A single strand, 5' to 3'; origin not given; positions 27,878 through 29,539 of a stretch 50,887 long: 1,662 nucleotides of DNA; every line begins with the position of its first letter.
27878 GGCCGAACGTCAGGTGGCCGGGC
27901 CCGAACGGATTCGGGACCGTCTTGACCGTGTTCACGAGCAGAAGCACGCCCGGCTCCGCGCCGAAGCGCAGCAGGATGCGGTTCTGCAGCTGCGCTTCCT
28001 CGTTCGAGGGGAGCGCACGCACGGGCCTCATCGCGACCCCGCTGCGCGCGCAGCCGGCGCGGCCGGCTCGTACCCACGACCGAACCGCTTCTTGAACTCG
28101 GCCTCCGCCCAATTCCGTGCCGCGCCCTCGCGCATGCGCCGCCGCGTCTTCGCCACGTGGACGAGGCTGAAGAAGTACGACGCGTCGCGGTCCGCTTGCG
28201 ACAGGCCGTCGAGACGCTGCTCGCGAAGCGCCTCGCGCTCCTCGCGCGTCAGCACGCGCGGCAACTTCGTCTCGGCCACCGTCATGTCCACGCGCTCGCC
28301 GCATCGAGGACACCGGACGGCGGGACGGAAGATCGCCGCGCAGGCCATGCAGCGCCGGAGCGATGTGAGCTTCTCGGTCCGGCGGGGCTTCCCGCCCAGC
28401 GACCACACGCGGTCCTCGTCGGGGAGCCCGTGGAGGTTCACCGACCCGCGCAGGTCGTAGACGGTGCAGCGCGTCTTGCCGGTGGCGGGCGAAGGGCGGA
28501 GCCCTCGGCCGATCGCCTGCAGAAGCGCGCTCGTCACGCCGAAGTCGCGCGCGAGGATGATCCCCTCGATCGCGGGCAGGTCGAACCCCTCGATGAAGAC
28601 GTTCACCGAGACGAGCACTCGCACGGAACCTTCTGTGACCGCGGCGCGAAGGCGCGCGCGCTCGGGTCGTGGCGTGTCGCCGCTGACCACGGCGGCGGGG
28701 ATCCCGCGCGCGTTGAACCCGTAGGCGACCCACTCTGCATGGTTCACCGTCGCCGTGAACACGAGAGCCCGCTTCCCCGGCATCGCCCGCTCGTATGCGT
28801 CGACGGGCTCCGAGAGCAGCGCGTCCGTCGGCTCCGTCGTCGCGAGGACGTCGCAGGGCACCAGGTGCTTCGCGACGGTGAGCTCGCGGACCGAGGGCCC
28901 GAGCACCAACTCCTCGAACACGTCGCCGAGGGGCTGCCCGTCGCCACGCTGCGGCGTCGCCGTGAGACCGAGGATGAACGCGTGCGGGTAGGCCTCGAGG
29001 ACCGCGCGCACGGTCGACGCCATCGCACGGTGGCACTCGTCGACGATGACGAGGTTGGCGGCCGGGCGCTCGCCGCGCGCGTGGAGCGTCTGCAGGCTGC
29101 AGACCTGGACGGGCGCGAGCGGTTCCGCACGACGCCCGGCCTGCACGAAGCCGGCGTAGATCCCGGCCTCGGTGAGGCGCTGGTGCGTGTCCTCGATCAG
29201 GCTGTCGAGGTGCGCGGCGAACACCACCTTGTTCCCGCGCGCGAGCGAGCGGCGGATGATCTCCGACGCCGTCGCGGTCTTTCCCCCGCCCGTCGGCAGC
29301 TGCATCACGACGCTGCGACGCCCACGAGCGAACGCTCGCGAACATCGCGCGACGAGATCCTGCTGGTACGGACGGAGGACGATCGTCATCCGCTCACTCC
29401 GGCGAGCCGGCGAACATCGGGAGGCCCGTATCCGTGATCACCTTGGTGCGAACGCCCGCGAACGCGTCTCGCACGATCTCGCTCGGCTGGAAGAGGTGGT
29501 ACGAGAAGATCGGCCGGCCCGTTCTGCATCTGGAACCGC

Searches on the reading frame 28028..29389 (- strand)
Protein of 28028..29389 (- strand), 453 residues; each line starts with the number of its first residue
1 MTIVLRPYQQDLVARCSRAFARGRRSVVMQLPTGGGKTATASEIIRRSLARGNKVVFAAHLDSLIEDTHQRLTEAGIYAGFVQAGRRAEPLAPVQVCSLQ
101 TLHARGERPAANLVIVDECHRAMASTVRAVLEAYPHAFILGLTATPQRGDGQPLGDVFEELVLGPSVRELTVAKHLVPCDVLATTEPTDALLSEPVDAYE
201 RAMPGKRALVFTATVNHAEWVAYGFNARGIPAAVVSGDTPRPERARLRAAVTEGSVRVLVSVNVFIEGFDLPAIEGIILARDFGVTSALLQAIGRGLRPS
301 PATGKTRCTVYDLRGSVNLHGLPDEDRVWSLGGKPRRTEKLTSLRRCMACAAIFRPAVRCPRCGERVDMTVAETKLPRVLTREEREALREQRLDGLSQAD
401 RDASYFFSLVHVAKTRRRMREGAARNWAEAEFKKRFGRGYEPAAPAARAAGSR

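Call 74: search_protein_families(library=pfam, proteins=[window:28028-29389:-], max_evalue=0.001)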
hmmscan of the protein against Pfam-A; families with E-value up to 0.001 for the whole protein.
window:28028-29389:- (453 aa): 4 families
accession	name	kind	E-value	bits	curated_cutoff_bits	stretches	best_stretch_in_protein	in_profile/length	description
PF04851.21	ResIII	-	8e-25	88.1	22.5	1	3-148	2-164/164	Type III restriction enzyme, res subunit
PF00271.37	Helicase_C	-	8.1e-12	45.8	23.5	1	202-298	12-108/110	Helicase conserved C-terminal domain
PF00270.35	DEAD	-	1.6e-10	41.4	26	1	9-147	4-161/167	DEAD/DEAH box helicase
PF18766.7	SWI2_SNF2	-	3.6e-05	24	26.7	1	111-160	119-169/221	SWI2/SNF2 ATPase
